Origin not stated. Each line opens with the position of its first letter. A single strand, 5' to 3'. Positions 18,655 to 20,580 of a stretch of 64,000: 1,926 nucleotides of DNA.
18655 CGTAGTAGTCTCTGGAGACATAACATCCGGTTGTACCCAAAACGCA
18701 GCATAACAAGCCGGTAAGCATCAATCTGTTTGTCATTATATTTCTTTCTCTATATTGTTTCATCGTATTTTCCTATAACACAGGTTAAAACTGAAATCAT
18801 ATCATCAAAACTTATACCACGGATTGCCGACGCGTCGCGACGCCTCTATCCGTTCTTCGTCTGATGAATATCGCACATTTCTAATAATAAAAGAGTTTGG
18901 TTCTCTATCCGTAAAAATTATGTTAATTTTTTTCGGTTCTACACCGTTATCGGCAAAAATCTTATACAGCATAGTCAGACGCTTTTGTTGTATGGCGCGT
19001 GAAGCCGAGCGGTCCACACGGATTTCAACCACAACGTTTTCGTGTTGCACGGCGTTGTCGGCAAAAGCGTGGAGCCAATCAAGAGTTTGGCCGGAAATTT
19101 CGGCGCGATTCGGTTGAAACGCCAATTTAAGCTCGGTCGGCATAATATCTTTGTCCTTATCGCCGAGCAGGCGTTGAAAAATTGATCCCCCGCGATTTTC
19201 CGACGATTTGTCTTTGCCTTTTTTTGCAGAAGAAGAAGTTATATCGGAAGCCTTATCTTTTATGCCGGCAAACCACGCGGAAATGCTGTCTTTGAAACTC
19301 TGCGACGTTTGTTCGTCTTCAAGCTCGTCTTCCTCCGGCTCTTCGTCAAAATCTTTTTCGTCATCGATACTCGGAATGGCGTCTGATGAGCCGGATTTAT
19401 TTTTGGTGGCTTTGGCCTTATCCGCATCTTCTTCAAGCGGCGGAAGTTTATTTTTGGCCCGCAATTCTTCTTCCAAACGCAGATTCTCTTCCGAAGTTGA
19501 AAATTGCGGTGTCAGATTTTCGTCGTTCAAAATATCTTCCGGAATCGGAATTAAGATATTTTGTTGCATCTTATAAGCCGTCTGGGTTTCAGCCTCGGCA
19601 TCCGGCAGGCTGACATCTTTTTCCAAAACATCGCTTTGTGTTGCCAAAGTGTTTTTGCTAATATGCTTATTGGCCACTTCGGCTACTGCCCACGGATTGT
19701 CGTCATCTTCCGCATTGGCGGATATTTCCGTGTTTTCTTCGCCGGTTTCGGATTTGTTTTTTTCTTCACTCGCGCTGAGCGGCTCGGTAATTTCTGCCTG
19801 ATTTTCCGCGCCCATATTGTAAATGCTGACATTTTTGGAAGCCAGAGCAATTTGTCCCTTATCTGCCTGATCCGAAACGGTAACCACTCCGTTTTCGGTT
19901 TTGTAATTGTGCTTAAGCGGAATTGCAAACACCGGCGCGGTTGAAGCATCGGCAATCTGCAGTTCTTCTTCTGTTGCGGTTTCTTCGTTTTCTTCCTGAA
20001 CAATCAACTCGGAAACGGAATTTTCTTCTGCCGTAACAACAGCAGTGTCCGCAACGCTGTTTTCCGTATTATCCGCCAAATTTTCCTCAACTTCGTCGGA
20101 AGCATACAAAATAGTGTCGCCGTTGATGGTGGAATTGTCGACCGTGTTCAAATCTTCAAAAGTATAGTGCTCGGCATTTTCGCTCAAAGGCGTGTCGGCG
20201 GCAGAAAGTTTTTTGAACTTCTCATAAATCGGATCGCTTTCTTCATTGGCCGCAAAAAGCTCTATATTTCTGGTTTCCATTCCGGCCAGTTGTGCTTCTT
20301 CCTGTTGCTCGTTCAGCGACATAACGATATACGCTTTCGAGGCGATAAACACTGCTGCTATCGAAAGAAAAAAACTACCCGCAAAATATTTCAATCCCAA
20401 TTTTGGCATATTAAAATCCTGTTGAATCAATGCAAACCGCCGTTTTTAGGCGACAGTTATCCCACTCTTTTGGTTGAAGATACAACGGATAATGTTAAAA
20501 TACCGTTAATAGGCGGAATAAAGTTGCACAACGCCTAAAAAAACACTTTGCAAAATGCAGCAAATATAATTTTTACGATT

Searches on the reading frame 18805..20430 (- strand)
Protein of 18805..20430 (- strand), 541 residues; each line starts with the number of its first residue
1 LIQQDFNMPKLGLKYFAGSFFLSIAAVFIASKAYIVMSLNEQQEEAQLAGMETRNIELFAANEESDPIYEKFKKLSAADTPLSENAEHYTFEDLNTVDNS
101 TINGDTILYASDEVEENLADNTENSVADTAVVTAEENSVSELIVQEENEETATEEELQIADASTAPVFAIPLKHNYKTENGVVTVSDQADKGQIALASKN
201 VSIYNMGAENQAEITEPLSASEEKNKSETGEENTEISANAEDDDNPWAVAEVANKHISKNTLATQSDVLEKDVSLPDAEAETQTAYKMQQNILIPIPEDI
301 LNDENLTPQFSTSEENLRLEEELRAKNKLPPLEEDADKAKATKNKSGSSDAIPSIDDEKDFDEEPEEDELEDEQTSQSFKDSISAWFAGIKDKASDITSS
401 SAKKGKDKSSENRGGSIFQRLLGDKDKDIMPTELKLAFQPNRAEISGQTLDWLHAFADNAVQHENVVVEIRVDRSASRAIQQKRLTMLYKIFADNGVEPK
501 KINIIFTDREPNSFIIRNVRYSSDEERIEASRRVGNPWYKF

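Call 8: search_protein_families(library=pfam, proteins=[window:18805-20430:-], max_evalue=0.01)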
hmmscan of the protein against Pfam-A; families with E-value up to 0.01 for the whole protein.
window:18805-20430:- (541 aa): 0 families

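Call 37: search_protein_families(library=ncbifam, proteins=[window:18805-20409:-], max_evalue=0.1)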
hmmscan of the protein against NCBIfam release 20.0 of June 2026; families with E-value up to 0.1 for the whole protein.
window:18805-20409:- (534 aa): 1 family
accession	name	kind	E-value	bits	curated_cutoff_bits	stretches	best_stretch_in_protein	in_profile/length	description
NF005145.0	PRK06603.1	equivalog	0.07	12.5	456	0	233-267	17-51/260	enoyl-ACP reductase FabI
